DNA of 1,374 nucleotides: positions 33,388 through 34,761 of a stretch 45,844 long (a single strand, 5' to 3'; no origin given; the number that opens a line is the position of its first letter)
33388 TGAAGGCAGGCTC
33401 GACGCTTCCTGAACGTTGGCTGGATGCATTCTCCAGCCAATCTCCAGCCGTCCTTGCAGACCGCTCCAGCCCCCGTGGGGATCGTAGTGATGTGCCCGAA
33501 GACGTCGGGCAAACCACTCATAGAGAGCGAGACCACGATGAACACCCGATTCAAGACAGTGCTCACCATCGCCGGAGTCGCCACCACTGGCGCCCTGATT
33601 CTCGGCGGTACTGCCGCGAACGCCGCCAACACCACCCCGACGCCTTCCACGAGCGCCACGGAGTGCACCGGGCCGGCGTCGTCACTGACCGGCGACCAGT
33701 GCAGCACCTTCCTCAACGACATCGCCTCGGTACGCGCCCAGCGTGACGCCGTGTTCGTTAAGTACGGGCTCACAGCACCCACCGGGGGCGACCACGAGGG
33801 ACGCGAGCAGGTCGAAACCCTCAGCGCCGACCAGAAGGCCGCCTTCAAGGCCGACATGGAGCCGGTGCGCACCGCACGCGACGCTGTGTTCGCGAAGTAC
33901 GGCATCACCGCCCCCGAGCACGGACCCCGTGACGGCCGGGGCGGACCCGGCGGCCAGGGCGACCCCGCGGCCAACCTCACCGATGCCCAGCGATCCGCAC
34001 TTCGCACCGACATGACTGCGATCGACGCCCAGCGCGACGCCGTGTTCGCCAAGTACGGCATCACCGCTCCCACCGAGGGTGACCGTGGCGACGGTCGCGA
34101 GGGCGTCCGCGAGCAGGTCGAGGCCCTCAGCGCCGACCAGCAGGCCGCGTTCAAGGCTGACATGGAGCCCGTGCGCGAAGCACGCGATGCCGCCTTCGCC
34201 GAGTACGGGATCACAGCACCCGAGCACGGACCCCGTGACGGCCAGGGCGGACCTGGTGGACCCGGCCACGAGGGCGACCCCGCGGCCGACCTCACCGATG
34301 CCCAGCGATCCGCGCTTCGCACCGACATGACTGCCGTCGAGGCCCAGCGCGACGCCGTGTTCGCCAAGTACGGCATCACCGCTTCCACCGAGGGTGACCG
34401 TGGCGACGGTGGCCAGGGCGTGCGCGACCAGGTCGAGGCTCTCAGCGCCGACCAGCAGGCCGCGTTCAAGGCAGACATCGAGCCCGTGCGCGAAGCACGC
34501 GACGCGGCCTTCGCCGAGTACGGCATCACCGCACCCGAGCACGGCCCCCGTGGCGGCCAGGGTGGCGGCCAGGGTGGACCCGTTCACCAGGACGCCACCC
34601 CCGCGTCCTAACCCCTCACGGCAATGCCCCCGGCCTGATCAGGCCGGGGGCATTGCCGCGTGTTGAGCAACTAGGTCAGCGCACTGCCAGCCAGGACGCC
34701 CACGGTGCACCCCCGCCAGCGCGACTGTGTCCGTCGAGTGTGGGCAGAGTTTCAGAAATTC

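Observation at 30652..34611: Cpx/Zra-like envelope module: RR-HK-DUF2461 operon divergent from a secreted six-module L[TS]xxQ repeat protein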

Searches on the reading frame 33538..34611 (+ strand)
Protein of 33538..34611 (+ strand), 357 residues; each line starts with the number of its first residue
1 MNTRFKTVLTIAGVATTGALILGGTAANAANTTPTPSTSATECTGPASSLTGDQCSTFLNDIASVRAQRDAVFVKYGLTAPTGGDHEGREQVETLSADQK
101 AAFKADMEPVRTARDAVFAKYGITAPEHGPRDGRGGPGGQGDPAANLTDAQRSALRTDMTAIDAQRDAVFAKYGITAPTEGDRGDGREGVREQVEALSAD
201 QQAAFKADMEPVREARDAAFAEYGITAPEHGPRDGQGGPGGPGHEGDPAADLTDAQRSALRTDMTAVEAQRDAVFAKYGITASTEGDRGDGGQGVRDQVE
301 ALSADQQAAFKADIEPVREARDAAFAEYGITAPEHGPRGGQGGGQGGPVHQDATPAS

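Call 3: search_protein_families(library=pfam, proteins=[window:33538-34611:+], max_evalue=1)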
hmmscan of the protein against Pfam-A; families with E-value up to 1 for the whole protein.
window:33538-34611:+ (357 aa): 9 families
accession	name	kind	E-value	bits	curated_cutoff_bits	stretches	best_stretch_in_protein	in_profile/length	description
PF12193.13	Sulf_coat_C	-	4.6e-05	24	25.2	0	157-179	50-72/134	Sulfolobus virus coat protein C terminal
PF14129.11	DUF4296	-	0.00017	22.5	27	0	263-283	34-54/87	Domain of unknown function (DUF4296)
PF20149.4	DUF6532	-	0.00018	21.9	24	0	144-207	47-102/194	Domain of unknown function (DUF6532)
PF02944.25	BESS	-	0.00037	20.7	21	0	295-314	10-29/35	BESS motif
PF12045.13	DUF3528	-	0.00041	21.6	29.5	0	309-334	21-46/126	Protein of unknown function (DUF3528)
PF18530.7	Swi6_N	-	0.0011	19.6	33.8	0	255-286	41-72/103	Swi6 N-terminal domain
PF13801.11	Metal_resist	-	0.0012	19.4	29.2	2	127-171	22-66/125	Heavy-metal resistance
PF01468.23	GA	-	0.029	15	24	0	145-157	19-31/55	GA module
PF09987.14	DUF2226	-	0.12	12.3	22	0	95-127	132-164/252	Uncharacterized protein conserved in archaea (DUF2226)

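Call 5: search_protein_families(library=ncbifam, proteins=[window:33538-34611:+], max_evalue=1)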
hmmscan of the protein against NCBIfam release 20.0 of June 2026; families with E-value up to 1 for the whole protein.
window:33538-34611:+ (357 aa): 5 families
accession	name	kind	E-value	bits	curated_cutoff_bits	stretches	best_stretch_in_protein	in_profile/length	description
NF002600.0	PRK02256.1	equivalog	0.00087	18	529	0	193-228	332-367/463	aminopeptidase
TIGR04457.1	lipo_LenA_lepto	equivalog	0.031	13.7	50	0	57-97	99-140/224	lipoprotein LenA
TIGR02246.1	TIGR02246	subfamily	0.039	13.9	33.95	1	168-231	27-95/128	SgcJ/EcaC family oxidoreductase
TIGR02384.1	RelB_DinJ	subfamily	0.064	13.5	45.65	0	269-284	16-31/85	type II toxin-antitoxin system RelB/DinJ family antitoxin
NF050188.1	OxThioModRiPPHvfA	equivalog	0.16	12.6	95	0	144-203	11-69/96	oxazolone/thioamide-modified RiPP metallophore HvfA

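Call 6: search_solved_structures(query=window:33538-34611:+, max_evalue=10, show_alignments=3)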
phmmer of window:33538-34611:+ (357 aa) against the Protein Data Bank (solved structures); distinct sequences matched with E-value up to 10: 0.
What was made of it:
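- Tried and rejected: PDB sequence search: phmmer with the protein found no hits at E of 10 or less (call 6).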

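Call 8: find_homologous_proteins(query=window:33538-34611:+, max_evalue=0.001)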
Query window:33538-34611:+ (357 aa): 2 proteins with E <= 0.001 among 8000 candidates.
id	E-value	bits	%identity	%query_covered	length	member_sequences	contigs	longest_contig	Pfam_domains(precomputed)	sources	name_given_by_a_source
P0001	4.5e-225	765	100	100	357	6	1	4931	PF13801.12,PF12193.14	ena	-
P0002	4.5e-51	193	49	66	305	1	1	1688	PF13801.12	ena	-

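Call 10: find_encoding_contigs(protein=P0002, flank=10000)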
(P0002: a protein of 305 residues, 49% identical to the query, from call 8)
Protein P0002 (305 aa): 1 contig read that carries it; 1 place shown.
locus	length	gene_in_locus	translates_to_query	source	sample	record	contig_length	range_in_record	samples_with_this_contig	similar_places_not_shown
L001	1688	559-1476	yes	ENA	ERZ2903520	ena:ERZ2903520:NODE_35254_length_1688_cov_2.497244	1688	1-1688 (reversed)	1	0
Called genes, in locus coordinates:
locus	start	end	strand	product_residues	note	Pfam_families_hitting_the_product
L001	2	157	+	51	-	?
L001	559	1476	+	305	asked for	PF13801:Metal_resist (faint)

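Call 11: find_encoding_contigs(protein=P0001, flank=10000)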
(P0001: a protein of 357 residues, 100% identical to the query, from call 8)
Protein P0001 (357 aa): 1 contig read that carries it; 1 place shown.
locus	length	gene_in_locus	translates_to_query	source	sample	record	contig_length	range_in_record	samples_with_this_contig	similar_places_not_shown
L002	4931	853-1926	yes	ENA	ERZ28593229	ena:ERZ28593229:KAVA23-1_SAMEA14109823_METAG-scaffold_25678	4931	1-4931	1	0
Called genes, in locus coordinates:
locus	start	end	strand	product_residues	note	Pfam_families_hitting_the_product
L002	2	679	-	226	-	?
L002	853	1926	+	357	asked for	PF12193:Sulf_coat_C (faint), PF13801:Metal_resist (faint)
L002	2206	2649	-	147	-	PF13380:CoA_binding_2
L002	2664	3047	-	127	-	PF00989:PAS, PF08448:PAS_4, PF13426:PAS_9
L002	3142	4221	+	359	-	PF01073:3Beta_HSD (weak), PF01370:Epimerase, PF04321:RmlD_sub_bind, PF16363:GDP_Man_Dehyd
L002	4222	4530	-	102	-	PF07876:Dabb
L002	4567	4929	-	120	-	?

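Call 20: search_protein_families(library=pfam, proteins=[P0002], max_evalue=10)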
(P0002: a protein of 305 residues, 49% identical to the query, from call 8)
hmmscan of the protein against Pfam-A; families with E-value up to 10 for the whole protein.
P0002 (305 aa): 13 families
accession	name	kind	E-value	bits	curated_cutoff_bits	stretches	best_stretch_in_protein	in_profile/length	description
PF13801.11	Metal_resist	-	1.3e-08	35.5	29.2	4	84-144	4-67/125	Heavy-metal resistance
PF02944.25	BESS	-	0.006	16.8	21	0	161-179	13-31/35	BESS motif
PF14291.11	DUF4371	-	0.05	13.9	32.1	0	133-150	201-218/237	Domain of unknown function (DUF4371)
PF23418.1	DUF7108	-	0.055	14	27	0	119-154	13-49/84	Domain of unknown function (DUF7108)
PF06259.18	Abhydrolase_8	-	0.077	13.1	20.5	2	205-276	34-105/178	Alpha/beta hydrolase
PF12729.13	4HB_MCP_1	-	0.091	12.8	27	1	166-241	73-148/181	Four helix bundle sensory module for signal transduction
PF25317.1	SAM_SMF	-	0.093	13.5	27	0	256-292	12-48/65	SMF/DprA SAM domain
PF11776.13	RcnB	-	0.1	13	25.9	0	143-155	19-31/51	Nickel/cobalt transporter regulator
PF01406.26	tRNA-synt_1e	-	0.25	11.1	27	0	256-284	71-99/301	tRNA synthetases class I (C) catalytic domain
PF19508.4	DUF6042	-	0.31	11.1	26.8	0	206-246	36-77/219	Family of unknown function (DUF6042)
PF20437.3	LonC_helical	-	1.5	9.3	24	0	215-229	20-34/34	Lon-like LonC helical domain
PF11467.13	LEDGF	-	2.9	8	26.3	0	211-240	64-93/120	Lens epithelium-derived growth factor (LEDGF)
PF02403.27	Seryl_tRNA_N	-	3.9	8.2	28.2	1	122-187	36-100/108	Seryl-tRNA synthetase N-terminal domain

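Call 25: search_protein_families(library=pfam, alignment_id=A2, max_evalue=0.01)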
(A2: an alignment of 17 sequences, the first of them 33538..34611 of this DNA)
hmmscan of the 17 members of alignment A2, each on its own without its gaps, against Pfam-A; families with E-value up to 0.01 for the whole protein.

A. member 1, window:33538-34611:+ (357 aa): 7 families
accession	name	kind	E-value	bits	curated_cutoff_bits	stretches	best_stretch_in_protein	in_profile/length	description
PF12193.13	Sulf_coat_C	-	4.6e-05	24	25.2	0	157-179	50-72/134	Sulfolobus virus coat protein C terminal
PF14129.11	DUF4296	-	0.00017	22.5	27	0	263-283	34-54/87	Domain of unknown function (DUF4296)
PF20149.4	DUF6532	-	0.00018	21.9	24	0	144-207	47-102/194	Domain of unknown function (DUF6532)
PF02944.25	BESS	-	0.00037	20.7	21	0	295-314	10-29/35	BESS motif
PF12045.13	DUF3528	-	0.00041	21.6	29.5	0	309-334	21-46/126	Protein of unknown function (DUF3528)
PF18530.7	Swi6_N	-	0.0011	19.6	33.8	0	255-286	41-72/103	Swi6 N-terminal domain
PF13801.11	Metal_resist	-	0.0012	19.4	29.2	0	127-171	22-66/125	Heavy-metal resistance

B. families by the number of members that match (of 17 scanned): 25 families
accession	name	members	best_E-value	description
PF13801.11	Metal_resist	5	1.3e-08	Heavy-metal resistance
PF16469.10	NPA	2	3.8e-07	Nematode polyprotein allergen ABA-1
PF01468.23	GA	2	6.5e-06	GA module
PF07813.17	LTXXQ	2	4e-05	LTXXQ motif family protein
PF18530.7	Swi6_N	2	4.4e-05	Swi6 N-terminal domain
PF12193.13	Sulf_coat_C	2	4.6e-05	Sulfolobus virus coat protein C terminal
PF14129.11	DUF4296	2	0.00017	Domain of unknown function (DUF4296)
PF02944.25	BESS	2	0.00037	BESS motif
PF03280.19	Lipase_chap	2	0.0017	Proteobacterial lipase chaperone protein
PF00458.25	WHEP-TRS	1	3.2e-07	WHEP-TRS domain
PF08766.16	DEK_C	1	1.2e-06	DEK C terminal domain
PF11304.13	DUF3106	1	2.5e-06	Protein of unknown function (DUF3106)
PF05397.17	Med15_fungi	1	2.1e-05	Mediator complex subunit 15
PF21106.3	YtxK_like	1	2.5e-05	YtxK N-terminal helical domain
PF05396.16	Phage_T7_Capsid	1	6.3e-05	Phage T7 capsid assembly protein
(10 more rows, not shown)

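Call 42: search_protein_families(library=pfam, proteins=[window:33625-34608:+], max_evalue=1)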
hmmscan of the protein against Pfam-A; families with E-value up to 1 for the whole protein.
seq(328 aa): 11 families
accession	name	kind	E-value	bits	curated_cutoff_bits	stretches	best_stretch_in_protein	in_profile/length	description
PF13801.11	Metal_resist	-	2.7e-05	24.8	29.2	2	98-142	22-66/125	Heavy-metal resistance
PF12193.13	Sulf_coat_C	-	3.6e-05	24.3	25.2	0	128-150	50-72/134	Sulfolobus virus coat protein C terminal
PF14129.11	DUF4296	-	0.00011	23.2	27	0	234-254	34-54/87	Domain of unknown function (DUF4296)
PF20149.4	DUF6532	-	0.00015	22.2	24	0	116-178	48-102/194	Domain of unknown function (DUF6532)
PF12045.13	DUF3528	-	0.00024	22.4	29.5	0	280-305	21-46/126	Protein of unknown function (DUF3528)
PF02944.25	BESS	-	0.00027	21.1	21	0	266-285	10-29/35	BESS motif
PF18530.7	Swi6_N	-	0.00068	20.3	33.8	0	226-257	41-72/103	Swi6 N-terminal domain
PF18682.6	PilA4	-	0.017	16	26.8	0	226-252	4-30/83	Pilin A4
PF01468.23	GA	-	0.021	15.5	24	0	116-128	19-31/55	GA module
PF09987.14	DUF2226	-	0.082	12.8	22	0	67-98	133-164/252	Uncharacterized protein conserved in archaea (DUF2226)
PF07813.17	LTXXQ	-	0.93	10.7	24.3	0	117-189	14-83/100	LTXXQ motif family protein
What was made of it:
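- On CpxP/Spy (Pfam PF07813, LTXXQ): E 0.93 for the mature protein (call 42).
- For scale, CpxP itself scores only 23.2 bits on PF13801 (call 42).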

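Call 70: predict_structure(alignment_id=A2)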
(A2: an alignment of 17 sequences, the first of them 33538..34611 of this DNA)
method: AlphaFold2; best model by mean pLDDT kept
length: 357 residues; sequences in the alignment: 17
mean_pLDDT: 77.0   pTM: 0.39
mean pLDDT of the five models: 77.0, 75.8, 75.0, 74.2, 74.1
residues with pLDDT >= 90: 180; 70-90: 67; 50-70: 28; < 50: 82
segments of 3 or more residues with pLDDT < 50: 1-39, 130-137, 231-244, 337-357
pLDDT, mean of each block of 10 residues (from residue 1): 38 36 38 44 88 94 95 96 80 94 92 92 76 47 77 91 95 92 79 96 96 93 79 44 59 87 94 96 65 86 97 96 93 61 40 33
secondary structure, 60 per line:
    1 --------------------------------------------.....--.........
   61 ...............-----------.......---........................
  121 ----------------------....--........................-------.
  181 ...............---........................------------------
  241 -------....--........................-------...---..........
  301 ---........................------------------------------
elements in order: H45-49 H52-75 H87-93 H97-120 H143-146 H149-172 H180-195 H199-222 H248-251 H254-277 H291-300 H304-327
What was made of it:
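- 33961..34221 (+): Unit 2 (modules 3-4, aa 142-228). The flanking linkers 130-137 and 231-244 have pLDDT below 50 (call 70).
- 34276..34536 (+): Unit 3 (modules 5-6, aa 247-333). This is the most recent duplicate of unit 2. Helices at 254-277 and 304-327 (call 70).
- The full-length model has a beads-on-a-string architecture with disordered linkers (call 70).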
